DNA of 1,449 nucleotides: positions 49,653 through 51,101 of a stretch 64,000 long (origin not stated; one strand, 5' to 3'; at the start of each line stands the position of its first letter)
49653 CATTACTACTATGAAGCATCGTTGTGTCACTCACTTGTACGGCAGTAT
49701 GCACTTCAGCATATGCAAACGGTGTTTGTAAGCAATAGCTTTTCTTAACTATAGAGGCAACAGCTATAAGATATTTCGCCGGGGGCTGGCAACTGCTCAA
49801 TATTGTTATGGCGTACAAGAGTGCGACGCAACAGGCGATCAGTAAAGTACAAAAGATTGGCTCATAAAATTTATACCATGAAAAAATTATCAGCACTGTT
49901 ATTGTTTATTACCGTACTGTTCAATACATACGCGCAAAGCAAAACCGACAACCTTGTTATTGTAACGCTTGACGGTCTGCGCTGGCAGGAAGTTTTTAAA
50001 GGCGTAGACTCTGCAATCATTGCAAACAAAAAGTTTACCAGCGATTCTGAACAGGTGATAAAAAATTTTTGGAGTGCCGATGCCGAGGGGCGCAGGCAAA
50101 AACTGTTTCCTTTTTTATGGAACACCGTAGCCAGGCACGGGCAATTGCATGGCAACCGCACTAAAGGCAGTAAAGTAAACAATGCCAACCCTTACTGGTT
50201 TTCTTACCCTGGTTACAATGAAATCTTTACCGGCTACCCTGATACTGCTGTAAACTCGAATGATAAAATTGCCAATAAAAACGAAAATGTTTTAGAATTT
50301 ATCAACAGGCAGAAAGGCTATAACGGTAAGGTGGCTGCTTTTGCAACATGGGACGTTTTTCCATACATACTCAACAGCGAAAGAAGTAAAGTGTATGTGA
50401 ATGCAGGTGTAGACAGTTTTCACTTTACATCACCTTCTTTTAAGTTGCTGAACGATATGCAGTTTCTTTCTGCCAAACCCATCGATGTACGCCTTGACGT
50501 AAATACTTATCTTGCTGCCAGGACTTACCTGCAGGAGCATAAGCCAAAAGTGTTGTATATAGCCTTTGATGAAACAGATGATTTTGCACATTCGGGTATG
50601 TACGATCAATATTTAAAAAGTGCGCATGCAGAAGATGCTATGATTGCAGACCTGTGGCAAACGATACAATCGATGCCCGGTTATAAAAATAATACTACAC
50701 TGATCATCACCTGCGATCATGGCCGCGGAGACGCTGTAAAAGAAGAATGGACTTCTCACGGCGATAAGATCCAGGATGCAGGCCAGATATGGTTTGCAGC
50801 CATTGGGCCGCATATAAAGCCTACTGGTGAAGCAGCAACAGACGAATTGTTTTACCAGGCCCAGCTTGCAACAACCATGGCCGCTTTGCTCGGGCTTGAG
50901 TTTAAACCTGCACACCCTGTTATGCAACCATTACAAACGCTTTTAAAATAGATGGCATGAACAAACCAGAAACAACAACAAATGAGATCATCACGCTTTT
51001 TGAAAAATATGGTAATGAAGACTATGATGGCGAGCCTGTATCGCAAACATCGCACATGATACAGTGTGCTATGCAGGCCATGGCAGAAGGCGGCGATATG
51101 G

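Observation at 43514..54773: SusC/SusD-linked putative (amino)phosphonate utilisation locus with an XRE-cupin regulator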

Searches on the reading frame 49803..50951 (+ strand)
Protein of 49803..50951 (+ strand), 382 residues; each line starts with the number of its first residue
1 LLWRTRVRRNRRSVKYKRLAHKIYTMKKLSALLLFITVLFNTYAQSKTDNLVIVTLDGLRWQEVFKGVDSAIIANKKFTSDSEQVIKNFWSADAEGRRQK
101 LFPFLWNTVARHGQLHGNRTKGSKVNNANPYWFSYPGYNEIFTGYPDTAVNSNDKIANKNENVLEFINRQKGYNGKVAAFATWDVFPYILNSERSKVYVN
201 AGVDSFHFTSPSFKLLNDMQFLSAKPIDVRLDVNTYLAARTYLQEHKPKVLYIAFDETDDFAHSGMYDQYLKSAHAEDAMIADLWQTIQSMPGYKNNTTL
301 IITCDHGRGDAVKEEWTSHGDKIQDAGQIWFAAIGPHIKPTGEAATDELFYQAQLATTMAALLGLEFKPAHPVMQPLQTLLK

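Call 3: search_protein_families(library=pfam, proteins=[window:49803-50951:+], max_evalue=0.01)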
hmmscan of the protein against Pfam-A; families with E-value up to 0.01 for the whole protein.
window:49803-50951:+ (382 aa): 4 families
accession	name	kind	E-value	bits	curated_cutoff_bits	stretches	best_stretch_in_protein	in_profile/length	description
PF01663.27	Phosphodiest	-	1.3e-09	38.5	23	1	78-316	77-229/342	Type I phosphodiesterase / nucleotide pyrophosphatase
PF01676.23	Metalloenzyme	-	4.2e-07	30.2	24.3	1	238-320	137-212/252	Metalloenzyme superfamily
PF00884.28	Sulfatase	-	3.5e-06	27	25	1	138-364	53-300/301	Sulfatase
PF08665.17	PglZ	-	0.0027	18.1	25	1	246-307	112-171/179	PglZ domain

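Call 4: search_protein_families(library=ncbifam, proteins=[window:49803-50951:+], max_evalue=0.01)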
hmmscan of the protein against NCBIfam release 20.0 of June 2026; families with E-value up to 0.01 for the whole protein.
window:49803-50951:+ (382 aa): 4 families
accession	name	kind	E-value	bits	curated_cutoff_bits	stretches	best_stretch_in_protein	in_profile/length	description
TIGR01307.1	pgm_bpd_ind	equivalog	2.4e-05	23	330.65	1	243-366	380-493/504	2,3-bisphosphoglycerate-independent phosphoglycerate mutase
TIGR00306.2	apgM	subfamily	0.004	16.2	320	1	218-306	259-347/403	2,3-bisphosphoglycerate-independent phosphoglycerate mutase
TIGR01728.1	SsuA_fam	subfamily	0.0061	15.8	163.5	0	174-284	148-256/290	aliphatic sulfonate ABC transporter substrate-binding protein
NF003897.0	PRK05434.1-5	equivalog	0.0097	14.4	862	0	250-320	394-459/514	2,3-bisphosphoglycerate-independent phosphoglycerate mutase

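Call 17: search_solved_structures(query=window:49878-50948:+, max_evalue=1, show_alignments=2)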
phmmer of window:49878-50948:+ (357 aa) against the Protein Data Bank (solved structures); distinct sequences matched with E-value up to 1: 11.
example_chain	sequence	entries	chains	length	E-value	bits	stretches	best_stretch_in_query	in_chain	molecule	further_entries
2ify_A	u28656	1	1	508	0.016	17.7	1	217-341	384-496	2,3-bisphosphoglycerate-independent phosphoglycerate mutase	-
4my4_A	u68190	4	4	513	0.038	16.5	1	206-288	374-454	2,3-bisphosphoglycerate-independent phosphoglycerate mutase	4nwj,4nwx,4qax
7tl8_A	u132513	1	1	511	0.041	16.4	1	206-288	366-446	2,3-bisphosphoglycerate-independent phosphoglycerate mutase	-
5kgn_A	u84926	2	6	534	0.27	13.7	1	229-288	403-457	2,3-bisphosphoglycerate-independent phosphoglycerate mutase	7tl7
7knf_A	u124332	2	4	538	0.28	13.6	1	229-288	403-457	2,3-bisphosphoglycerate-independent phosphoglycerate mutase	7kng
5kgl_A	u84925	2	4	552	0.29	13.6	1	229-288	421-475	2,3-bisphosphoglycerate-independent phosphoglycerate mutase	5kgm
5vpu_A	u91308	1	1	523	0.77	12.2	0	225-291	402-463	2,3-bisphosphoglycerate-independent phosphoglycerate mutase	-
3ppb_A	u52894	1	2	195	0.79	12.2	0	283-310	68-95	putative tetR family transcription regulator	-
7mw8_D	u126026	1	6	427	0.87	12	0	202-287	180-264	Phosphodiesterase-nucleotide pyrophosphatase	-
3b5q_A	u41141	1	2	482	0.95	11.9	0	256-340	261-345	Putative sulfatase yidJ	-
5g2t_A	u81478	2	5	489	0.97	11.9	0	256-340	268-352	2-O GLYCOSAMINOGLYCAN SULFATASE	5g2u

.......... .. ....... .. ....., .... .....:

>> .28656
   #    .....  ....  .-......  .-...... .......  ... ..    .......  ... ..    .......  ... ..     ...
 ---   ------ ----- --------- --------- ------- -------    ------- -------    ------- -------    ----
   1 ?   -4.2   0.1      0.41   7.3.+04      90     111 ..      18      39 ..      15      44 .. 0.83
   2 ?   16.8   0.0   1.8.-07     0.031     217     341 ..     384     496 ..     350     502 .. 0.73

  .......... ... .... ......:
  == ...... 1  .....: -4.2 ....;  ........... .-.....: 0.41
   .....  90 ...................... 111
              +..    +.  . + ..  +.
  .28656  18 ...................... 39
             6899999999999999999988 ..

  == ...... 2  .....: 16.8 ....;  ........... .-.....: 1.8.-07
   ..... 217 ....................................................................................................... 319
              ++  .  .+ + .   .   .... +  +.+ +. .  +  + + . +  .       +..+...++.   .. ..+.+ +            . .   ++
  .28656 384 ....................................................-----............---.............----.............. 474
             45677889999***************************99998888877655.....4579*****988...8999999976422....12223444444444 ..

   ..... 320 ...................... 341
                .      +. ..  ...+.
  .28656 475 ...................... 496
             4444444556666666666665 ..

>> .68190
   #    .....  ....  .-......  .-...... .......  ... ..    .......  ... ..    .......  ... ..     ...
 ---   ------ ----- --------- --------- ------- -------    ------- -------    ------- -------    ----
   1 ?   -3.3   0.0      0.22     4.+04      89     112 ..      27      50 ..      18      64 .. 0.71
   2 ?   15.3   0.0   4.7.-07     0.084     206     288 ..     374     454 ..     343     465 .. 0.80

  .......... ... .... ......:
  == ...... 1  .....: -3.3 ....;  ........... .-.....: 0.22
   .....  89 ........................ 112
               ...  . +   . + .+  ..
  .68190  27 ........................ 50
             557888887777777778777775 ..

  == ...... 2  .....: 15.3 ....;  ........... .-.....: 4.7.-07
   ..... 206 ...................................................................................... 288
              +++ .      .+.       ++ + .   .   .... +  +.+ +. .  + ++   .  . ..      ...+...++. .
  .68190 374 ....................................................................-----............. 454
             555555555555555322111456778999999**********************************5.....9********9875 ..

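Call 18: find_homologous_proteins(query=window:49878-50948:+, max_evalue=0.00001)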
Query window:49878-50948:+ (357 aa): 7286 proteins with E <= 0.00001 among 8000 candidates; the best 120 are listed.
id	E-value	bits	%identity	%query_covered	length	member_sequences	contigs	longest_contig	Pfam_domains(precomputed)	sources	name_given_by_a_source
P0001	3.5e-243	824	100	100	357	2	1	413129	PF01676.24,PF01663.28,PF00884.29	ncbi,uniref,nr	ncbi:alkaline phosphatase family protein [Panacibacter sp. DH6]|uniref:Alkaline phosphatase family p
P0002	1.2e-209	714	85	100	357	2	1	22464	PF01676.24,PF01663.28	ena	-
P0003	3.9e-197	673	80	100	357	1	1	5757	PF01676.24,PF01663.28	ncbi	ncbi:MAG: alkaline phosphatase family protein [Panacibacter sp.]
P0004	2.4e-196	670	79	100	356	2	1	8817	PF01676.24,PF01663.28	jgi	jgi:hypothetical protein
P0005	3.4e-196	670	79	100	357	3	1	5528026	PF01676.24,PF01663.28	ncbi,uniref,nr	ncbi:phosphoglyceromutase [Panacibacter ginsenosidivorans]|uniref:Phosphoglyceromutase n=1 Tax=Panac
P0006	4.8e-196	669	79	100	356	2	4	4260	PF01676.24,PF01663.28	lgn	-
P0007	5.1e-194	662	78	100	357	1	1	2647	PF01676.24,PF01663.28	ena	-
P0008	9.5e-194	662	78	100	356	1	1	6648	PF01676.24,PF01663.28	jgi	jgi:hypothetical protein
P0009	2.3e-193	660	78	100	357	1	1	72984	PF01676.24,PF01663.28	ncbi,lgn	ncbi:hypothetical protein BH10BAC2_BH10BAC2_36910 [soil metagenome]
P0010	5.4e-192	656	79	100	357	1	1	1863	PF01676.24,PF01663.28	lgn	-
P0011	1.5e-187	641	77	100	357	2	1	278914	PF01676.24,PF01663.28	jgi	jgi:hypothetical protein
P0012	1.4e-186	638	76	100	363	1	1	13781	PF01676.24,PF01663.28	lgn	-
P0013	2.7e-180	617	75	98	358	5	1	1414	PF01676.24,PF01663.28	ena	-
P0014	4.5e-180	617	76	95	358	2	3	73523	PF01676.24,PF01663.28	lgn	-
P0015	6.9e-180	616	74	99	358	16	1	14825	PF01676.24,PF01663.28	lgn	-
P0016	2.4e-178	611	72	100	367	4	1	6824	PF01676.24,PF01663.28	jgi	jgi:hypothetical protein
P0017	3.4e-178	610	74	99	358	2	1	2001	PF01676.24,PF01663.28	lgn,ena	-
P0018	4.3e-178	610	73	100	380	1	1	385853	PF01676.24,PF01663.28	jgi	jgi:hypothetical protein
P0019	7.9e-178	609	72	100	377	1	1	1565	PF01676.24,PF01663.28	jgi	jgi:hypothetical protein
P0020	2.5e-177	608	74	99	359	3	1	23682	PF01676.24,PF01663.28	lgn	-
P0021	1.2e-176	605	72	100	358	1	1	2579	PF01676.24,PF01663.28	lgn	-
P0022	1.4e-176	605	72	100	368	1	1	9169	PF01676.24,PF01663.28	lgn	-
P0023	7.5e-176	603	73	98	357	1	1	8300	PF01663.28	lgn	-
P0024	9.1e-176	602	71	100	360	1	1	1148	PF01676.24,PF01663.28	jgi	jgi:hypothetical protein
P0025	9.8e-176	602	73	100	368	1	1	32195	PF01676.24,PF01663.28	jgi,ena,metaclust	metaclust:\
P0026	4.7e-175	600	72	100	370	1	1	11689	PF01676.24,PF01663.28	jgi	jgi:hypothetical protein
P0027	4.9e-175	600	73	100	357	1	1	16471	PF01676.24,PF01663.28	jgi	jgi:hypothetical protein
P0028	7.5e-175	599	72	99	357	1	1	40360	PF01676.24,PF01663.28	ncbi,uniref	ncbi:alkaline phosphatase family protein [Parafilimonas sp.]|uniref:alkaline phosphatase family prot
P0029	1.0e-174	599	71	100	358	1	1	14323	PF01676.24,PF01663.28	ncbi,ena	-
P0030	1.3e-174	599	72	100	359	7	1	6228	PF01676.24,PF01663.28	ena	-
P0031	2.5e-174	598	72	100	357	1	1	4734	PF01676.24,PF01663.28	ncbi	ncbi:hypothetical protein BH11BAC6_BH11BAC6_11710 [soil metagenome]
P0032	8.8e-174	596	73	99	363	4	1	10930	PF01663.28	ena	-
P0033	2.4e-173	594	71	100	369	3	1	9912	PF01676.24,PF01663.28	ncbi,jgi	ncbi:MAG TPA: alkaline phosphatase family protein [Chitinophagaceae bacterium]|jgi:hypothetical prot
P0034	3.2e-173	594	71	100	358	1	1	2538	PF01676.24,PF01663.28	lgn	-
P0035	1.4e-172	592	71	100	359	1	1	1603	PF01676.24,PF01663.28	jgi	jgi:Type I phosphodiesterase / nucleotide pyrophosphatase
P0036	1.9e-172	591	69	100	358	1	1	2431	PF01676.24,PF01663.28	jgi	-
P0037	3.3e-172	591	72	99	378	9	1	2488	PF01676.24,PF01663.28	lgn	-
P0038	1.1e-171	589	73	95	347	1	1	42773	PF01676.24,PF01663.28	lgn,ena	-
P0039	3.0e-171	588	71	98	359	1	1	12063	PF01663.28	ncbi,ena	-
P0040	7.7e-171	586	71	100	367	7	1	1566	PF01663.28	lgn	-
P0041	1.0e-170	586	69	100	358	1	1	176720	PF01676.24,PF01663.28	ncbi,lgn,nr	ncbi:MAG TPA: alkaline phosphatase family protein [Chitinophagaceae bacterium]|nr:alkaline phosphata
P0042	1.9e-170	585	70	99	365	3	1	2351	PF01676.24,PF01663.28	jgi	jgi:hypothetical protein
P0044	1.4e-167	575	69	100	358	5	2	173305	PF01676.24,PF01663.28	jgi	jgi:hypothetical protein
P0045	4.2e-167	574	68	99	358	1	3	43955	PF01676.24,PF01663.28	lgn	-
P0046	6.7e-167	573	68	100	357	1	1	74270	PF01676.24,PF01663.28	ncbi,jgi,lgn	-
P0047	1.3e-166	572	70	97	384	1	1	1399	PF01676.24,PF01663.28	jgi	-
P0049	1.5e-165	569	72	95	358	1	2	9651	PF01663.28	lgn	-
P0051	2.3e-165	568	68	100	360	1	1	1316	PF01663.28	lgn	-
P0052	4.3e-165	567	67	100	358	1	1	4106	PF01676.24,PF01663.28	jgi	-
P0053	7.3e-165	567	68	99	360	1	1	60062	PF01676.24,PF01663.28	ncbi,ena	-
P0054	8.8e-165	566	68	100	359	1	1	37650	PF01663.28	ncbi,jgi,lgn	-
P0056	2.9e-164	565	68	100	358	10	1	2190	PF01676.24,PF01663.28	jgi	-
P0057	3.8e-164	564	68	100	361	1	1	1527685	PF01663.28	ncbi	ncbi:alkaline phosphatase family protein [Ferruginibacter profundus]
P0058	4.7e-164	564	67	100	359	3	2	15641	PF01676.24,PF01663.28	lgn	-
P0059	8.2e-164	563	74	90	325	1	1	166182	PF01676.24,PF01663.28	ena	-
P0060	1.9e-163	562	68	99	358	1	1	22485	PF01676.24,PF01663.28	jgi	jgi:hypothetical protein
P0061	2.3e-163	562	70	95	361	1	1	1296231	PF01676.24,PF01663.28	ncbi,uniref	ncbi:alkaline phosphatase family protein [Ferruginibacter sp. SUN106]|uniref:alkaline phosphatase fa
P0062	3.0e-163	561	68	100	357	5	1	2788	PF01676.24,PF01663.28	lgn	-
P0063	3.1e-163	561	67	100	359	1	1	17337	PF01676.24,PF01663.28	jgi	-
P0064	6.2e-163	560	67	100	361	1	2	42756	PF01676.24,PF01663.28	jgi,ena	-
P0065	8.3e-163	560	68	100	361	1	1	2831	PF01663.28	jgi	jgi:hypothetical protein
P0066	9.6e-163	560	68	100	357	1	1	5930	PF01676.24,PF01663.28,PF00884.29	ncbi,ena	-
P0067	1.5e-162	559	68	100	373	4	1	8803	PF01676.24,PF01663.28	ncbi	-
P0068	1.8e-162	559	66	100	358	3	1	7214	PF01676.24,PF01663.28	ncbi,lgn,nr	ncbi:MAG TPA: alkaline phosphatase family protein [Chitinophagaceae bacterium]|nr:alkaline phosphata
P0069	1.8e-162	559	68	100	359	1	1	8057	PF01663.28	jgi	jgi:hypothetical protein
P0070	2.9e-162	558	67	100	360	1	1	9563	PF01676.24,PF01663.28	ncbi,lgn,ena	-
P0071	4.3e-162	557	68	98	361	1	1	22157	PF01676.24,PF01663.28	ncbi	-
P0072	4.6e-162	557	69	98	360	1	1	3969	PF01676.24,PF01663.28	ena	-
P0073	4.8e-162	557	67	100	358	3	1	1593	PF01676.24,PF01663.28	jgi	-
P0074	5.2e-162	557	67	100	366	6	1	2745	PF01663.28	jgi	-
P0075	6.1e-162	557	66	100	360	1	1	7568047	PF01663.28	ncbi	ncbi:MAG: alkaline phosphatase family protein [Chitinophagaceae bacterium]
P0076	7.4e-162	557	67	96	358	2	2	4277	PF01676.24,PF01663.28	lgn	-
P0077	1.3e-161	556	67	99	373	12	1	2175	PF01663.28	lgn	-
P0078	1.6e-161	555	67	100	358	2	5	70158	PF01663.28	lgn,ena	-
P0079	2.2e-161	555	66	100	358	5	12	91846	PF01663.28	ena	-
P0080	2.3e-161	555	65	100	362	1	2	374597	PF01676.24,PF01663.28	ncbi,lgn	ncbi:MAG: alkaline phosphatase family protein [Chitinophagaceae bacterium]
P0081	2.8e-161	555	66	99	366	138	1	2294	PF01663.28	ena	-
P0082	7.3e-161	553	66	100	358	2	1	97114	PF01663.28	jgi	jgi:hypothetical protein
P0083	8.5e-161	553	66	100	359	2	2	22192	PF01663.28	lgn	-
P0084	1.1e-160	553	66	98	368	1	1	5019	PF01676.24,PF01663.28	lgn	-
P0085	1.2e-160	553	66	100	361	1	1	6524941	PF01663.28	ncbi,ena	-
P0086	1.5e-160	552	67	99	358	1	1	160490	PF01663.28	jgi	jgi:hypothetical protein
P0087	1.5e-160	552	67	100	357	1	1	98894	PF01676.24,PF01663.28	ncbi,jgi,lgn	-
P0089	2.2e-160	552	66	99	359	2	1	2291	PF01676.24,PF01663.28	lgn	-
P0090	2.7e-160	552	66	100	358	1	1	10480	PF01663.28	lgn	-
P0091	2.7e-160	551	66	100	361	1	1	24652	PF01663.28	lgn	-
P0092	2.9e-160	551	66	100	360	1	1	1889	PF01663.28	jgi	jgi:hypothetical protein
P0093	3.1e-160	551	66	100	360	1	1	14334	PF01663.28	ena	-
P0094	5.0e-160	551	67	100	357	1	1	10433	PF01676.24,PF01663.28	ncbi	-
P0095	5.5e-160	550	68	100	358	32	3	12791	PF01663.28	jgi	jgi:hypothetical protein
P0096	6.0e-160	550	65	100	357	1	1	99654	PF01663.28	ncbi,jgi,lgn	jgi:hypothetical protein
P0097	6.8e-160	550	65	100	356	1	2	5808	PF01663.28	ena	-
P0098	9.0e-160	550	67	100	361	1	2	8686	PF01663.28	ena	-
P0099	9.2e-160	550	66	100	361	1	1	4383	PF01676.24,PF01663.28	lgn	-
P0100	9.7e-160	550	66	100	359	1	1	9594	PF01676.24,PF01663.28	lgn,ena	-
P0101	1.0e-159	550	65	100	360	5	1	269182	PF01663.28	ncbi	-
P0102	1.2e-159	549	65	98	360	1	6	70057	PF01676.24,PF01663.28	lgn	-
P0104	1.4e-159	549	67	99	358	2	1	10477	PF01676.24,PF01663.28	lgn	-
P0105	1.5e-159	549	66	100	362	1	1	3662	PF01676.24,PF01663.28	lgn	-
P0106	1.6e-159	549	67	99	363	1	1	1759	PF01663.28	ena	-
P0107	1.7e-159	549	65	100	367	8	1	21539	PF01663.28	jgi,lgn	jgi:hypothetical protein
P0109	1.8e-159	549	66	99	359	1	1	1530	PF01663.28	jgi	jgi:hypothetical protein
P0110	2.4e-159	548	67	100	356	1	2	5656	PF01676.24,PF01663.28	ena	-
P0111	2.9e-159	548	65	98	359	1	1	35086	PF01676.24,PF01663.28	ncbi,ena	-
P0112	3.1e-159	548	67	95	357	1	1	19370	PF01663.28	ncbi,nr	ncbi:MAG: phosphoglyceromutase [Bacteroidetes bacterium]|nr:MAG: phosphoglyceromutase [Bacteroidota 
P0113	3.3e-159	548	66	99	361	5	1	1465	PF01676.24,PF01663.28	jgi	-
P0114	3.8e-159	548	66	100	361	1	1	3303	PF01676.24,PF01663.28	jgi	jgi:hypothetical protein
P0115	4.8e-159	547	66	100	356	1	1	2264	PF01663.28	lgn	-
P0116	6.4e-159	547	66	98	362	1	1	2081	PF01676.24,PF01663.28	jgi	jgi:hypothetical protein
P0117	6.8e-159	547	65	100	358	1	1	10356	PF01663.28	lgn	-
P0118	8.7e-159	547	67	99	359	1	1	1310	PF01676.24,PF01663.28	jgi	jgi:hypothetical protein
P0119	9.2e-159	546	68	99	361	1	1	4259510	-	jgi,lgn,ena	-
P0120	9.6e-159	546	67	100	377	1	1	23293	PF01663.28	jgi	jgi:hypothetical protein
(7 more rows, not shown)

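Call 28: predict_structure(alignment_id=A1)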
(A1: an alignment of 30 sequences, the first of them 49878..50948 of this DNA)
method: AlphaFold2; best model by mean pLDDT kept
length: 357 residues; sequences in the alignment: 30
mean_pLDDT: 85.6   pTM: 0.87
mean pLDDT of the five models: 85.6, 84.1, 78.3, 75.8, 73.4
residues with pLDDT >= 90: 180; 70-90: 133; 50-70: 35; < 50: 9
segments of 3 or more residues with pLDDT < 50: 17-20, 200-202
pLDDT, mean of each block of 10 residues (from residue 1): 80 57 88 90 95 96 96 97 95 88 61 83 68 88 92 87 83 70 77 60 71 93 95 90 95 97 96 94 87 82 88 87 86 94 93 84
secondary structure, 60 per line:
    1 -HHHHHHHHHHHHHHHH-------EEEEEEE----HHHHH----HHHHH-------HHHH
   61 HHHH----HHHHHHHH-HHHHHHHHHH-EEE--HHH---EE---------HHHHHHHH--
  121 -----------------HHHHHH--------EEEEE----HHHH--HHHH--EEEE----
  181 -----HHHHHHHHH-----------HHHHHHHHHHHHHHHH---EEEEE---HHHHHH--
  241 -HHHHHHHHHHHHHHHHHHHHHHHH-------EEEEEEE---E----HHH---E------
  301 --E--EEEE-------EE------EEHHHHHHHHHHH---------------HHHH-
elements in order: H2-17 E25-31 H36-40 H45-49 H57-64 H69-76 H78-87 E89-91 H111-118 H138-143 E152-156 H161-164 H167-170 E173-176 H186-194 H206-221 E225-229 H233-238 H242-265 E273-279 E306-309 H327-337 H353-356
